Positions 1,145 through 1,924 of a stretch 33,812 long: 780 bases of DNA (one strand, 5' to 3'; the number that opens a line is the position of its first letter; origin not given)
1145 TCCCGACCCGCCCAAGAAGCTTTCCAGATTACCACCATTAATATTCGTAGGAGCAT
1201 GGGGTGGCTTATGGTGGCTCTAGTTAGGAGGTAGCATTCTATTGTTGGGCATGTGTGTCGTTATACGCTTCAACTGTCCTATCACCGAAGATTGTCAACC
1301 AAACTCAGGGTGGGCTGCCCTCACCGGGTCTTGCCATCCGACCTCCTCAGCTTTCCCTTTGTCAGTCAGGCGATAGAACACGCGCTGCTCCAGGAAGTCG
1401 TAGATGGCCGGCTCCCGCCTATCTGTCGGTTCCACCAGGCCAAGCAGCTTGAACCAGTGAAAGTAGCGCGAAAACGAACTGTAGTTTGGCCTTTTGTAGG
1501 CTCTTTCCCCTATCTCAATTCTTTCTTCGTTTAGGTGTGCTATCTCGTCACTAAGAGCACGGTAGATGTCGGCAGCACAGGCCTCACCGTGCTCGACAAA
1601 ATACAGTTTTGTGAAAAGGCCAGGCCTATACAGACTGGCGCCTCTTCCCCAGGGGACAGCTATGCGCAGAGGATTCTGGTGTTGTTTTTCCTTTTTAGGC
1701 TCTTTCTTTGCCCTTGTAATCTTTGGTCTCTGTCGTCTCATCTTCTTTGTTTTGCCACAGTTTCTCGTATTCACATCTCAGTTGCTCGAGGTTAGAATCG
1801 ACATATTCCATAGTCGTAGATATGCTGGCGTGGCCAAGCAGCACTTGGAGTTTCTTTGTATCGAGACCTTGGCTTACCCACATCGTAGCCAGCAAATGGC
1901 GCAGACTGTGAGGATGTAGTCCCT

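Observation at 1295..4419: Tandem trio of catalytic-domain-only tyrosine recombinases, two with a zinc ribbon inside the catalytic fold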

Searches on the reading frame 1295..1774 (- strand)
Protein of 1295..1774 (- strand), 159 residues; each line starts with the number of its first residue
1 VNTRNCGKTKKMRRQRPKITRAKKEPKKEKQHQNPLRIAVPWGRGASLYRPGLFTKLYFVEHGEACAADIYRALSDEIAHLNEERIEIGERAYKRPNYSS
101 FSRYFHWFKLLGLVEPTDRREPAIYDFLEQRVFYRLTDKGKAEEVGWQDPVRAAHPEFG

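Call 3: search_protein_families(library=pfam, proteins=[window:1295-1774:-], max_evalue=0.1)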
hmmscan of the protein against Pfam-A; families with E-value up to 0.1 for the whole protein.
window:1295-1774:- (159 aa): 0 families

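Call 4: search_protein_families(library=ncbifam, proteins=[window:1295-1774:-], max_evalue=0.1)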
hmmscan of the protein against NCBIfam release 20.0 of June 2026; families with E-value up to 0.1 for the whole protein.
window:1295-1774:- (159 aa): 0 families

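Call 37: search_protein_families(library=phrogs, proteins=[window:1295-1741:-], max_evalue=0.01)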
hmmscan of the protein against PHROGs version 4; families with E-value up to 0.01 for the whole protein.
window:1295-1741:- (148 aa): 0 families

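Call 64: search_solved_structures(query=A2, max_evalue=10)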
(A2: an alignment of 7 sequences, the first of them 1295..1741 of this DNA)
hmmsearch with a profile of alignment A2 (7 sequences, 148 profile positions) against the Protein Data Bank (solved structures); distinct sequences matched with E-value up to 10: 6.
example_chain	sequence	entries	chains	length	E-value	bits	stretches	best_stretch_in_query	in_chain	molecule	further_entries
5oi1_A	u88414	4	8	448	0.71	12.7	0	80-124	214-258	Hydrolase | Uncharacterized protein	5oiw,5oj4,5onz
5oiv_A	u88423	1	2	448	0.72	12.7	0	80-124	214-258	Hydrolase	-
5ohc_A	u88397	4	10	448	0.72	12.7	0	80-124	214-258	Hydrolase | Uncharacterized protein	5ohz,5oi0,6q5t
6g3n_A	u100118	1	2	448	0.72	12.7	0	80-124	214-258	Mycobacterial hydrolase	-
5oie_A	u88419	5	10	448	0.73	12.7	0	80-124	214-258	hydrolase | Uncharacterized protein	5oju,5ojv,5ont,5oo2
7z9f_Y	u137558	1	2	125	1.1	12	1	28-48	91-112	Trypsin-2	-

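Call 73: predict_structure(protein=window:1295-1741:-)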
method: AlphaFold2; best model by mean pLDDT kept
length: 148 residues; sequences in the alignment: 1
mean_pLDDT: 41.7   pTM: 0.25
mean pLDDT of the five models: 41.7, 40.4, 40.3, 36.3, 36.2
residues with pLDDT >= 90: 0; 70-90: 0; 50-70: 21; < 50: 127
segments of 3 or more residues with pLDDT < 50: 9-71, 84-96, 101-121, 125-127, 129-132, 138-148
pLDDT, mean of each block of 10 residues (from residue 1): 47 40 30 29 30 34 41 50 46 48 45 45 47 51 43
secondary structure, 60 per line:
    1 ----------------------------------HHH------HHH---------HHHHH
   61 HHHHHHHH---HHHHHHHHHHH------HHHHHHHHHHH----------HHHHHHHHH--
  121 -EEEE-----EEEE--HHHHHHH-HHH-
elements in order: H56-68 H72-82 H89-99 H110-118 E122-125 E131-134 H137-143

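Call 95: search_protein_families(library=padloc, proteins=[window:1295-1741:-], max_evalue=0.001)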
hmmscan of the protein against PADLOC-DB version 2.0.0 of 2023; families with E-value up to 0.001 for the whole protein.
window:1295-1741:- (148 aa): 0 families
